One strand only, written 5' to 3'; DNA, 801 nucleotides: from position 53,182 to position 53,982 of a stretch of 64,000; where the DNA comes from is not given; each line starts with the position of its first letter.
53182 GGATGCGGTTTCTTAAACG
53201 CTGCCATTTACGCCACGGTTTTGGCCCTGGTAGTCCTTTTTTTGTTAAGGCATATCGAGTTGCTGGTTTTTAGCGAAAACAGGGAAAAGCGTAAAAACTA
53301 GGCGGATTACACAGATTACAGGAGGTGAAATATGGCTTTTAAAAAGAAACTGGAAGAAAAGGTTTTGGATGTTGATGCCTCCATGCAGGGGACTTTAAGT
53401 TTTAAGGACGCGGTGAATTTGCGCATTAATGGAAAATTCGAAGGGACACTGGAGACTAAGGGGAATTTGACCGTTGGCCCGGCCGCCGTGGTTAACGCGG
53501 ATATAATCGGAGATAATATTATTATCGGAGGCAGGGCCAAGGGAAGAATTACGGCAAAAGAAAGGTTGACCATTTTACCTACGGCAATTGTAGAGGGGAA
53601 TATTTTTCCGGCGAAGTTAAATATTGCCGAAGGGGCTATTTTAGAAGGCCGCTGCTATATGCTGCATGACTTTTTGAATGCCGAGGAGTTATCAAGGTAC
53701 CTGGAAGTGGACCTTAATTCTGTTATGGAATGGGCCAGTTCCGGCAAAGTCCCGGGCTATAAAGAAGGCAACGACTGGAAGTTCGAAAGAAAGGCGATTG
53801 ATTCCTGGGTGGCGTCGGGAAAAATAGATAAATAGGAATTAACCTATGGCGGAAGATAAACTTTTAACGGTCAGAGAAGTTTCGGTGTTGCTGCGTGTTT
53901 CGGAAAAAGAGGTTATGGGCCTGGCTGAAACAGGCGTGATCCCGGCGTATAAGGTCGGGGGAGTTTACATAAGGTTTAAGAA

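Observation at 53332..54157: Bactofilin fused to an excisionase-type HTH DNA-binding domain, followed by a membrane-anchored HTH_17 protein: possible DNA-tethering cytoskeletal pair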

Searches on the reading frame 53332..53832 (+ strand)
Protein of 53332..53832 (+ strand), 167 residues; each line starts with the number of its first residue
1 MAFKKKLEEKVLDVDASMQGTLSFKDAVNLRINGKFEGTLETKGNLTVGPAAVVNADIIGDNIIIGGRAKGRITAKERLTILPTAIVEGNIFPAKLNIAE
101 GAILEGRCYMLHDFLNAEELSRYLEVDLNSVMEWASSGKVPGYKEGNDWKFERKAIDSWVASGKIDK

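Call 3: search_protein_families(library=pfam, proteins=[window:53332-53832:+], max_evalue=1)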
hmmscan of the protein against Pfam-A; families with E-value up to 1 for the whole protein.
window:53332-53832:+ (167 aa): 2 families
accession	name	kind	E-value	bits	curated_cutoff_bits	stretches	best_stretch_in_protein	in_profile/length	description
PF04519.19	Bactofilin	-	6.5e-24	84.5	27.9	1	11-108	2-97/98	Polymer-forming cytoskeletal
PF12728.13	HTH_17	-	1.5e-09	38.4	27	1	114-163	1-50/51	Helix-turn-helix domain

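Call 4: search_protein_families(library=ncbifam, proteins=[window:53332-53832:+], max_evalue=1)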
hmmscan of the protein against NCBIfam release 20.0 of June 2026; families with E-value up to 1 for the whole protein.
window:53332-53832:+ (167 aa): 3 families
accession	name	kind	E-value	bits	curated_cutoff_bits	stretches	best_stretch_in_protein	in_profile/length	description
NF047737.1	antiphage_MADS1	equivalog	1.5e-11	44.3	80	1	115-160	4-49/49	methylation-associated defense system helix-turn-helix domain-containing protein MAD1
TIGR01764.1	excise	domain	9.9e-06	25.8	28.8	1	118-161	5-48/49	excisionase family DNA-binding protein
NF033787.1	HTH_BldC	subfamily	0.043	13.7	77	1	115-140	3-28/49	BldC family transcriptional regulator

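Call 5: find_homologous_proteins(query=window:53332-53832:+)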
Query window:53332-53832:+ (167 aa): 1765 proteins with E <= 0.001 among 1825 candidates; the best 120 are listed.
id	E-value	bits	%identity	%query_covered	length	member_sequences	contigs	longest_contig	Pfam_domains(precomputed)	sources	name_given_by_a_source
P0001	5.2e-104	363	100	100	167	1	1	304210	PF12728.14,PF04519.20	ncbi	ncbi:MAG: polymer-forming cytoskeletal protein [Candidatus Omnitrophota bacterium]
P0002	3.1e-96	337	92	100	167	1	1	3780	PF12728.14,PF04519.20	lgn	-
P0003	7.5e-95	333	89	100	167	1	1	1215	PF12728.14,PF04519.20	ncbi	-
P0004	1.2e-94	332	90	100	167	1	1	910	PF12728.14,PF04519.20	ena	-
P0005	1.5e-94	332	89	100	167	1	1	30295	PF12728.14,PF04519.20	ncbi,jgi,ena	ncbi:MAG: polymer-forming cytoskeletal protein [Candidatus Omnitrophota bacterium]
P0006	1.6e-93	329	87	100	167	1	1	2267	PF12728.14,PF04519.20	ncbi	-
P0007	3.6e-93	327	87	100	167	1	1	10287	PF12728.14,PF04519.20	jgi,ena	-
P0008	4.1e-93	327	89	100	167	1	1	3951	PF12728.14,PF04519.20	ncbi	-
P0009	4.8e-93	327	90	100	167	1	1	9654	PF12728.14,PF04519.20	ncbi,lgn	-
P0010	6.5e-93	327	89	100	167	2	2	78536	PF12728.14,PF04519.20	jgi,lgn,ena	jgi:cytoskeletal protein CcmA (bactofilin family)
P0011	7.9e-93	326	88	100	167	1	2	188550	PF12728.14,PF04519.20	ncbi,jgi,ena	ncbi:MAG: polymer-forming cytoskeletal protein [Candidatus Omnitrophota bacterium]|jgi:excisionase f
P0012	7.9e-93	326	89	100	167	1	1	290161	PF12728.14,PF04519.20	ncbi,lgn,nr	ncbi:MAG: polymer-forming cytoskeletal protein [Candidatus Omnitrophota bacterium]|nr:polymer-formin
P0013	8.4e-93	326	87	100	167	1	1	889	PF12728.14,PF04519.20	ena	-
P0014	8.8e-93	326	88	100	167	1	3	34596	PF12728.14,PF04519.20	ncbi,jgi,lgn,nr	ncbi:MAG: polymer-forming cytoskeletal protein [Candidatus Omnitrophica bacterium]|nr:polymer-formin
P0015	1.3e-92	326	87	100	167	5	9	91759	PF12728.14,PF04519.20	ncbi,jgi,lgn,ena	ncbi:MAG: polymer-forming cytoskeletal protein [Candidatus Omnitrophota bacterium]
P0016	1.6e-92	325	87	100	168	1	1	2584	PF12728.14,PF04519.20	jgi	jgi:excisionase family DNA binding protein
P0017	1.7e-92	325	87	100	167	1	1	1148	PF12728.14,PF04519.20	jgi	jgi:excisionase family DNA binding protein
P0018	1.7e-92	325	86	100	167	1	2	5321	PF12728.14,PF04519.20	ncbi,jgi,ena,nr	ncbi:MAG: polymer-forming cytoskeletal protein [Candidatus Omnitrophica bacterium]|jgi:excisionase f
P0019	2.7e-92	325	85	100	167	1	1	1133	PF12728.14,PF04519.20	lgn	-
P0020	3.1e-92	324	89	100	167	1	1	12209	PF12728.14,PF04519.20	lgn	-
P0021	5.7e-92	323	85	100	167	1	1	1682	PF12728.14,PF04519.20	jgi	-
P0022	6.2e-92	323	87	100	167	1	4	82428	PF12728.14,PF04519.20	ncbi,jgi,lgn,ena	ncbi:MAG: polymer-forming cytoskeletal protein [Candidatus Omnitrophota bacterium]|jgi:excisionase f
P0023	1.6e-91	322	87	100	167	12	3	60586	PF12728.14,PF04519.20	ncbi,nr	ncbi:MAG: polymer-forming cytoskeletal protein [Candidatus Omnitrophica bacterium]|nr:polymer-formin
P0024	3.5e-91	321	86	100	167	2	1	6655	PF12728.14,PF04519.20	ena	-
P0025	3.9e-91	321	87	99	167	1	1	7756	PF12728.14,PF04519.20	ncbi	-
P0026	4.0e-91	321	86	99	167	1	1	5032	PF12728.14,PF04519.20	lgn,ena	-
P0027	5.9e-91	320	87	100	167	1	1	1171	PF12728.14,PF04519.20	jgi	jgi:excisionase family DNA binding protein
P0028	7.6e-91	320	86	99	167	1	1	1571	PF12728.14,PF04519.20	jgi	-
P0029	7.9e-91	320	86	99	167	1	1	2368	PF12728.14,PF04519.20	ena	-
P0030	8.5e-91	320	87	100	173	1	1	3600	PF12728.14,PF04519.20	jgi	-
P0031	1.1e-90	319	87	100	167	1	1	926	PF12728.14,PF04519.20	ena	-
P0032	1.1e-90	319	87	99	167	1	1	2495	PF12728.14,PF04519.20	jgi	-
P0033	1.1e-90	319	87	100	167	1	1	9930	PF12728.14,PF04519.20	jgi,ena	-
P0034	5.5e-90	317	84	100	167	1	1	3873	PF12728.14,PF04519.20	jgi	jgi:excisionase family DNA binding protein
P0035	9.2e-90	316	86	100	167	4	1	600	PF12728.14,PF04519.20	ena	-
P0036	1.1e-89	316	84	100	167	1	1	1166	PF12728.14,PF04519.20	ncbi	-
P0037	1.2e-89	316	85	100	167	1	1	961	PF12728.14,PF04519.20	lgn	-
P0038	1.7e-89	315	84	100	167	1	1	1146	PF12728.14,PF04519.20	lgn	-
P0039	3.7e-89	314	83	100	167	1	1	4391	PF12728.14,PF04519.20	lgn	-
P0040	3.8e-89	314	84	99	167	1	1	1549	PF12728.14,PF04519.20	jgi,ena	-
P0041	5.3e-89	314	84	100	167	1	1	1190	PF12728.14,PF04519.20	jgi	jgi:excisionase family DNA binding protein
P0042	5.7e-89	314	83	100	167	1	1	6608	PF12728.14,PF04519.20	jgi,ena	-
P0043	6.0e-89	314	82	100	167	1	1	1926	PF12728.14,PF04519.20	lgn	-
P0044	7.0e-89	313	81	100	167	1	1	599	PF12728.14,PF04519.20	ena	-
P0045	7.1e-89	313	83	100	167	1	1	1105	PF12728.14,PF04519.20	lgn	-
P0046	7.7e-89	313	83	100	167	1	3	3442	PF12728.14,PF04519.20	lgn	-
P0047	8.7e-89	313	83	100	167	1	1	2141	PF12728.14,PF04519.20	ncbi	-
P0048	9.1e-89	313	86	100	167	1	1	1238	PF12728.14,PF04519.20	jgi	-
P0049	9.2e-89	313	83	100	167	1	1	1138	PF12728.14,PF04519.20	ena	-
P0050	9.3e-89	313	83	99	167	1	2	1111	PF12728.14,PF04519.20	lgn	-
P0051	1.7e-88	312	83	100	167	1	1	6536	PF12728.14,PF04519.20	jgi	-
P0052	1.7e-88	312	82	99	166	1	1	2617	PF12728.14,PF04519.20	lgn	-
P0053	1.8e-88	312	82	100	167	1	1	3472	PF12728.14,PF04519.20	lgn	-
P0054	1.9e-88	312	83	100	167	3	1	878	PF12728.14,PF04519.20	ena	-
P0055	2.1e-88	312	82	100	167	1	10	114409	PF12728.14,PF04519.20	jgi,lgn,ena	jgi:excisionase family DNA binding protein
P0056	2.2e-88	312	82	100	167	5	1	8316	PF12728.14,PF04519.20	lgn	-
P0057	2.4e-88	312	83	99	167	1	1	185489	PF12728.14,PF04519.20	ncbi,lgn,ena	-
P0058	2.5e-88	312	81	99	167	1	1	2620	PF12728.14,PF04519.20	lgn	-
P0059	2.5e-88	312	82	100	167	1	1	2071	PF12728.14,PF04519.20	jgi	jgi:excisionase family DNA binding protein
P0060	2.6e-88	312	83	100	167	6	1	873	PF12728.14,PF04519.20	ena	-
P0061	3.1e-88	311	84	100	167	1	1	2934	PF12728.14,PF04519.20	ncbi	-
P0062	3.5e-88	311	82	99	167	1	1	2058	PF12728.14,PF04519.20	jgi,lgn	jgi:excisionase family DNA binding protein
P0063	3.9e-88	311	81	100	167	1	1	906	PF12728.14,PF04519.20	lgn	-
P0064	4.1e-88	311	81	100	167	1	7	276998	PF12728.14,PF04519.20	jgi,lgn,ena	jgi:excisionase family DNA binding protein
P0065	4.1e-88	311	83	100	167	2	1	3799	PF12728.14,PF04519.20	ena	-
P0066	4.2e-88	311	81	100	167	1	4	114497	PF12728.14,PF04519.20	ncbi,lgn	-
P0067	4.5e-88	311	81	100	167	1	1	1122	PF12728.14,PF04519.20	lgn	-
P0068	5.7e-88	310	82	100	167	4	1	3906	PF12728.14,PF04519.20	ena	-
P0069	6.3e-88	310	84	100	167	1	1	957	PF12728.14,PF04519.20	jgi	-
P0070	8.1e-88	310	82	99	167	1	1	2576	PF12728.14,PF04519.20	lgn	-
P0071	8.7e-88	310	81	100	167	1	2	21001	PF12728.14,PF04519.20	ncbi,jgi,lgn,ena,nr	ncbi:MAG: polymer-forming cytoskeletal protein [Candidatus Omnitrophica bacterium]|nr:polymer-formin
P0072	9.0e-88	310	83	100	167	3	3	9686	PF12728.14,PF04519.20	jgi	jgi:excisionase family DNA binding protein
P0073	9.4e-88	310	82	100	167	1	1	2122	PF12728.14,PF04519.20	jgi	jgi:excisionase family DNA binding protein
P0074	9.9e-88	310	83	100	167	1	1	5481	PF12728.14,PF04519.20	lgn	-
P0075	1.0e-87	310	81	100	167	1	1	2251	PF12728.14,PF04519.20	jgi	jgi:excisionase family DNA binding protein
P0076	1.0e-87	310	81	100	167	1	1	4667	PF12728.14,PF04519.20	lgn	-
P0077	1.0e-87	310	81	100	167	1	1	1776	PF12728.14,PF04519.20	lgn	-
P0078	1.1e-87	309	81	100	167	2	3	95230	PF12728.14,PF04519.20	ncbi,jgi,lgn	-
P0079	1.2e-87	309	81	100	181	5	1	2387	PF12728.14,PF04519.20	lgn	-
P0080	1.2e-87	309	83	100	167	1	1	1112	PF12728.14,PF04519.20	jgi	jgi:excisionase family DNA binding protein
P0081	1.3e-87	309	83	100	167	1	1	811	PF12728.14,PF04519.20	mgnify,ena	mgnify:FL=1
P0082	1.3e-87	309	81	100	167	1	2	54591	PF12728.14,PF04519.20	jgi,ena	-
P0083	1.3e-87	309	81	99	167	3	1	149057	PF12728.14,PF04519.20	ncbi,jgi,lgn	ncbi:MAG: polymer-forming cytoskeletal protein [Candidatus Omnitrophota bacterium]|jgi:excisionase f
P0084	1.4e-87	309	82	100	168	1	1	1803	PF12728.14,PF04519.20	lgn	-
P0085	1.4e-87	309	80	100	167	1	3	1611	PF12728.14,PF04519.20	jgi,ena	-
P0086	1.5e-87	309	83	100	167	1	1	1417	PF12728.14,PF04519.20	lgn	-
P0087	1.6e-87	309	80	99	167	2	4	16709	PF12728.14,PF04519.20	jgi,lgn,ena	-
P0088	1.8e-87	309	82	100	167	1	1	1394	PF12728.14,PF04519.20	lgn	-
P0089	1.8e-87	309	83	100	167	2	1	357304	PF12728.14,PF04519.20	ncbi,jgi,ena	ncbi:MAG: polymer-forming cytoskeletal protein [Candidatus Omnitrophota bacterium]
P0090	1.8e-87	309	81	100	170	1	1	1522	PF12728.14,PF04519.20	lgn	-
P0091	1.9e-87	309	82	100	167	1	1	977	PF12728.14,PF04519.20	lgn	-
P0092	2.1e-87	309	82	99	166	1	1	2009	PF12728.14,PF04519.20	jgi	-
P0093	2.2e-87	309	82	100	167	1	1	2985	PF12728.14,PF04519.20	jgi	-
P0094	2.3e-87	309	82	100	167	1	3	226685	PF12728.14,PF04519.20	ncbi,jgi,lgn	jgi:excisionase family DNA binding protein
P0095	2.3e-87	309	81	100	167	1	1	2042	PF12728.14,PF04519.20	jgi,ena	-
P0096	2.5e-87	308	81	100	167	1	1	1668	PF12728.14,PF04519.20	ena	-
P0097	2.6e-87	308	81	100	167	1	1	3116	PF12728.14,PF04519.20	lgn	-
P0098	2.6e-87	308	81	100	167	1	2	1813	PF12728.14,PF04519.20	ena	-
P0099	2.7e-87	308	80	100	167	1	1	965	PF12728.14,PF04519.20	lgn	-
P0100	2.7e-87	308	80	100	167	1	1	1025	PF12728.14,PF04519.20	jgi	-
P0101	2.8e-87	308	83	100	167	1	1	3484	PF12728.14,PF04519.20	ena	-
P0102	2.9e-87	308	81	100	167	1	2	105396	PF12728.14,PF04519.20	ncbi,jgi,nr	ncbi:MAG: polymer-forming cytoskeletal protein [Candidatus Omnitrophica bacterium]|jgi:excisionase f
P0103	2.9e-87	308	80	100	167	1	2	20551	PF12728.14,PF04519.20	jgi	jgi:excisionase family DNA binding protein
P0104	3.0e-87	308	82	99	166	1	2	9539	PF12728.14,PF04519.20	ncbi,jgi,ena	-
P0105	3.2e-87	308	81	100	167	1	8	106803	PF12728.14,PF04519.20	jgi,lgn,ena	jgi:excisionase family DNA binding protein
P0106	3.3e-87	308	80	100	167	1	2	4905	PF12728.14,PF04519.20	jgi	-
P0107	3.3e-87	308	81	100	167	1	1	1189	PF12728.14,PF04519.20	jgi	-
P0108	3.4e-87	308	80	100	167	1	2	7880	PF12728.14,PF04519.20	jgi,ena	-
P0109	3.5e-87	308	81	99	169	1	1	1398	PF12728.14,PF04519.20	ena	-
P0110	3.7e-87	308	81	100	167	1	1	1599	PF12728.14,PF04519.20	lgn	-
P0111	3.7e-87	308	80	100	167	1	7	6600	PF12728.14,PF04519.20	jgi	jgi:excisionase family DNA binding protein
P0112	3.8e-87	308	80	100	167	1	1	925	PF12728.14,PF04519.20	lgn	-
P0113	3.8e-87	308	80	100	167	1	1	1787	PF12728.14,PF04519.20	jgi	jgi:excisionase family DNA binding protein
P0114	4.0e-87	308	83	100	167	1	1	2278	PF12728.14,PF04519.20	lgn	-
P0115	4.0e-87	308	83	100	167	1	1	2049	PF12728.14,PF04519.20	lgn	-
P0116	4.0e-87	308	82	100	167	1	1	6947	PF12728.14,PF04519.20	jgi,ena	-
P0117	4.1e-87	308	79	100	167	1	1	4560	PF12728.14,PF04519.20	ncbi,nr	ncbi:MAG: polymer-forming cytoskeletal protein [Candidatus Omnitrophica bacterium]|nr:polymer-formin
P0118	4.1e-87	308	81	99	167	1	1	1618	PF12728.14,PF04519.20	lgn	-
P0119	4.5e-87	308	82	100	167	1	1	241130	PF12728.14,PF04519.20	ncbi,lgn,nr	ncbi:MAG: polymer-forming cytoskeletal protein [Candidatus Omnitrophica bacterium]|nr:polymer-formin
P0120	4.6e-87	308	82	100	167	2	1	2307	PF12728.14,PF04519.20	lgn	-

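Call 10: find_related_loci(query=window:53332-53832:+, collection=genome_contigs, flank=6000)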
Query window:53332-53832:+ (167 aa) in genome_contigs; peptide patterns used: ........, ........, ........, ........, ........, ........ (x = any residue, [..] = any of these).
245 stretches matched a pattern; 147 encode a relative of the query (tblastn E <= 1e-3); the best 80 are kept; 80 distinct loci.
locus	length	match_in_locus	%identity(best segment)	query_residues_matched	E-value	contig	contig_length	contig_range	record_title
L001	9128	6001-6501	87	1-167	7e-99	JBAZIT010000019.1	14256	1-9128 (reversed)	MAG: Candidatus Omnitrophota bacterium isolate SO_2017_LW4_101 scaffold_8237_c1_LW137-91_2017, whole genome shotgun sequ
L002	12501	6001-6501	88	1-167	5e-98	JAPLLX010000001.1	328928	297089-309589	MAG: Candidatus Omnitrophota bacterium isolate LacPavin_0920_WC90_MAG_43_22 LacPavin_0920_WC90_scaffold_550025, whole ge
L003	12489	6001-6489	88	1-163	6e-96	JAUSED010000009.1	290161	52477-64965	MAG: Candidatus Omnitrophota bacterium isolate E14_maxbin.165 E14_k141_1292841, whole genome shotgun sequence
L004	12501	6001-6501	83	1-167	1e-94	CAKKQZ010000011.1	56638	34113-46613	Omnitrophica bacterium GWA2_41_15 isolate Hainich-H51-bin231-1 genome assembly, contig: H51-bin231_1_Hain_H51_02um_R1_14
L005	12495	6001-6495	83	1-165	1e-93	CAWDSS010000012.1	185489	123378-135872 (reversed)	MAG: Candidatus Omnitrophota bacterium isolate MFD03726.bin.2.139 genome assembly, contig: contig_60450, whole genome sh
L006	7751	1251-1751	81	1-167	3e-93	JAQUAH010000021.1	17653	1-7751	MAG: Candidatus Omnitrophota bacterium isolate STC_8 NODE_6829_length_17653_cov_2.769828_Sandtown_C, whole genome shotgu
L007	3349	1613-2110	81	1-166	3e-94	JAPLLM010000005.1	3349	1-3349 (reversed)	MAG: Candidatus Omnitrophota bacterium isolate LacPavin_0419_WC70L_MAG_46_7 LacPavin_0419_WC70L_scaffold_16403, whole ge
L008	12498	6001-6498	81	1-166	5e-93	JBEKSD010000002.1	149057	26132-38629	MAG: Candidatus Omnitrophota bacterium isolate SPRUCE 526 SPRUCE_526_2, whole genome shotgun sequence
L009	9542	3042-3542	80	1-167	2e-92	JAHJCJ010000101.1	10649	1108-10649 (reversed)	MAG: Candidatus Omnitrophota bacterium isolate Modern_marine.mb.300 Modern_marine.mb.300_k141_2196093, whole genome shot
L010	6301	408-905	83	1-166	2e-92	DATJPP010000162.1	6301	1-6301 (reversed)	MAG TPA_asm: Candidatus Margulisiibacteriota bacterium isolate SMAG_U14916 k141_4505588, whole genome shotgun sequence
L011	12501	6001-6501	81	1-167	2e-92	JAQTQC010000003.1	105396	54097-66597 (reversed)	MAG: Candidatus Omnitrophota bacterium isolate STB_130 NODE_429_length_105396_cov_13.489394_Sandtown_B, whole genome sho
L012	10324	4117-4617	81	1-167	6e-92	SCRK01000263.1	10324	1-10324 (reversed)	MAG: bacterium isolate FW104_bin.10 FW104_bin.10-12829, whole genome shotgun sequence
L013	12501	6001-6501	80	1-167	7e-92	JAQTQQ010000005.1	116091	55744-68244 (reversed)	MAG: Candidatus Omnitrophota bacterium isolate STB_143 NODE_378_length_116091_cov_10.760012_Sandtown_B, whole genome sho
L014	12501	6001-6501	80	1-167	1e-91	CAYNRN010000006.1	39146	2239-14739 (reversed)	MAG TPA_asm: uncultured Planctomycetales bacterium isolate SRP098346_co1_174 genome assembly, contig: NODE_595_length_39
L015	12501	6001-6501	79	1-167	4e-91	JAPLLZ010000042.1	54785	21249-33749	MAG: Candidatus Omnitrophota bacterium isolate LacPavin_0419_WC90_MAG_39_8 LacPavin_0419_WC90_scaffold_101025, whole gen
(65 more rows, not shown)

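Call 15: search_protein_representatives(protein=window:53332-53832:+)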
Query: 167 residues. Proteins with E-value up to 0.001 (for the whole library): 9498; up to 1e-10: 379; up to 1e-30: 22. The best 150 are listed.
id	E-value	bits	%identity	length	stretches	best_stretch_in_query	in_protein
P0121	1.2e-54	200.5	57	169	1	4-165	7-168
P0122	5.0e-46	172.4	69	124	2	1-77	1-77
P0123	3.4e-43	163.3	54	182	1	4-165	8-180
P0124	7.4e-42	158.9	52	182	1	5-165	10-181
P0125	2.0e-40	154.3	51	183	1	6-165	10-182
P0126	3.6e-40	153.4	47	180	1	6-164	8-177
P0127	2.7e-39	150.6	48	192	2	8-121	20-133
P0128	3.8e-39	150.1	48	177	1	7-165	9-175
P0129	7.0e-39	149.2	47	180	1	9-162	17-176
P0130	1.2e-38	148.5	68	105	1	18-122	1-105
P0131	1.5e-37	144.9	45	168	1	4-161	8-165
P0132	6.4e-37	142.9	47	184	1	5-165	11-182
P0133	8.4e-37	142.5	45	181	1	11-165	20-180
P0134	1.7e-35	138.3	43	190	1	8-164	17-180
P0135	2.6e-35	137.6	45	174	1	8-163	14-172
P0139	4.0e-32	127.3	45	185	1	6-165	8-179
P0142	3.5e-31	124.2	59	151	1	5-110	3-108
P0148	3.6e-25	104.7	39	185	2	4-113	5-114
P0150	3.9e-24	101.3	38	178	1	8-164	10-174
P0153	3.4e-23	98.3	47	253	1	8-123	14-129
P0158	6.1e-22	94.2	47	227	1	8-118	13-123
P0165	4.3e-20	88.2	33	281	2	29-112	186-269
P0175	2.2e-18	82.6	40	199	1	39-163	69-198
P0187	1.1e-16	77.1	35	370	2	11-110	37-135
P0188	1.2e-16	77.0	30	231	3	110-160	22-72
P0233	6.4e-14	68.1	37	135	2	114-161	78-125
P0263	4.8e-13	65.2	43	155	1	94-162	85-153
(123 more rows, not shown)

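Call 16: list_cluster_members(proteins=[P0121, P0123, P0126, P0128, P0131, P0134, P0135, P0139, P0148, P0150])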
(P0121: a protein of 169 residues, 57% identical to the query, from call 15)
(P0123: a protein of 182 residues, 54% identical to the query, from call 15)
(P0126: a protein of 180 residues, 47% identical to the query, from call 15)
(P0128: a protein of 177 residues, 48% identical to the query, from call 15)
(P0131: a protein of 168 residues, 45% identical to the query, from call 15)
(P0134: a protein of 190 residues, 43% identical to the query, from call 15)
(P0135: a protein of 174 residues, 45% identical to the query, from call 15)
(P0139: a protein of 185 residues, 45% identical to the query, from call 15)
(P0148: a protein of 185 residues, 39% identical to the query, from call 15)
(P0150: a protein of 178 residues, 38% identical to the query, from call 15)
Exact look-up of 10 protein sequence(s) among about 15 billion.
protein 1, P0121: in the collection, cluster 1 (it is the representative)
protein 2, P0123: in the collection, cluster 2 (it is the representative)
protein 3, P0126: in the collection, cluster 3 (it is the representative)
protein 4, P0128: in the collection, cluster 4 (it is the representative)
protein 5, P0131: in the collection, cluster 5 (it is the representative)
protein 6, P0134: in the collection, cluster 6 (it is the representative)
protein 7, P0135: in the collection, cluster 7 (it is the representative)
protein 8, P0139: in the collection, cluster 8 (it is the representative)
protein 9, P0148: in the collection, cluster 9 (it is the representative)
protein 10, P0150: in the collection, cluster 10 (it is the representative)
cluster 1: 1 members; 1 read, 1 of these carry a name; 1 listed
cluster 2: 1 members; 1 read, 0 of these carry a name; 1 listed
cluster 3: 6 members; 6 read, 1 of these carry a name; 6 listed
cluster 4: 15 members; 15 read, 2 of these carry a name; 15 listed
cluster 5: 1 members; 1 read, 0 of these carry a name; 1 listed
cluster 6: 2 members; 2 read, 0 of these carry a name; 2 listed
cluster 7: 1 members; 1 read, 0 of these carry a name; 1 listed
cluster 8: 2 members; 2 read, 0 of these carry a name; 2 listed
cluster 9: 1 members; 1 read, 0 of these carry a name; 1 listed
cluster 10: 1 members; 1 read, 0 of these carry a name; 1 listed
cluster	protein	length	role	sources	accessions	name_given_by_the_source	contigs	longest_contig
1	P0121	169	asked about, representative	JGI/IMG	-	excisionase family DNA binding protein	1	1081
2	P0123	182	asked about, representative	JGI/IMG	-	-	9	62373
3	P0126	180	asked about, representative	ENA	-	-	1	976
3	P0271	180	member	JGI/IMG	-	cytoskeletal protein CcmA (bactofilin family)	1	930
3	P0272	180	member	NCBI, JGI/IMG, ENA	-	-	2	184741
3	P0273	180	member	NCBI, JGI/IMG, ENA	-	-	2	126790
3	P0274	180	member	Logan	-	-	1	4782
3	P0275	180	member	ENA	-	-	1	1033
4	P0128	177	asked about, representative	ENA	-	-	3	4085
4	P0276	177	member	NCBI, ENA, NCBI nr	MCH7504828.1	polymer-forming cytoskeletal protein [PVC group bacterium]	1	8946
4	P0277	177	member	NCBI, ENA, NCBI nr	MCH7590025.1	polymer-forming cytoskeletal protein [PVC group bacterium]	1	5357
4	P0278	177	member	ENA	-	-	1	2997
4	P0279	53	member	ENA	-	-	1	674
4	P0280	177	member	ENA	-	-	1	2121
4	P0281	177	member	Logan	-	-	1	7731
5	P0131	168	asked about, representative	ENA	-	-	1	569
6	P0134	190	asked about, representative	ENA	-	-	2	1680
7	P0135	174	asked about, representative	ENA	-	-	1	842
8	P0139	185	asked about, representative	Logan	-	-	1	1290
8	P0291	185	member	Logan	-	-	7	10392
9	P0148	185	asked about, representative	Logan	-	-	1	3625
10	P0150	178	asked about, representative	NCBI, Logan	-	-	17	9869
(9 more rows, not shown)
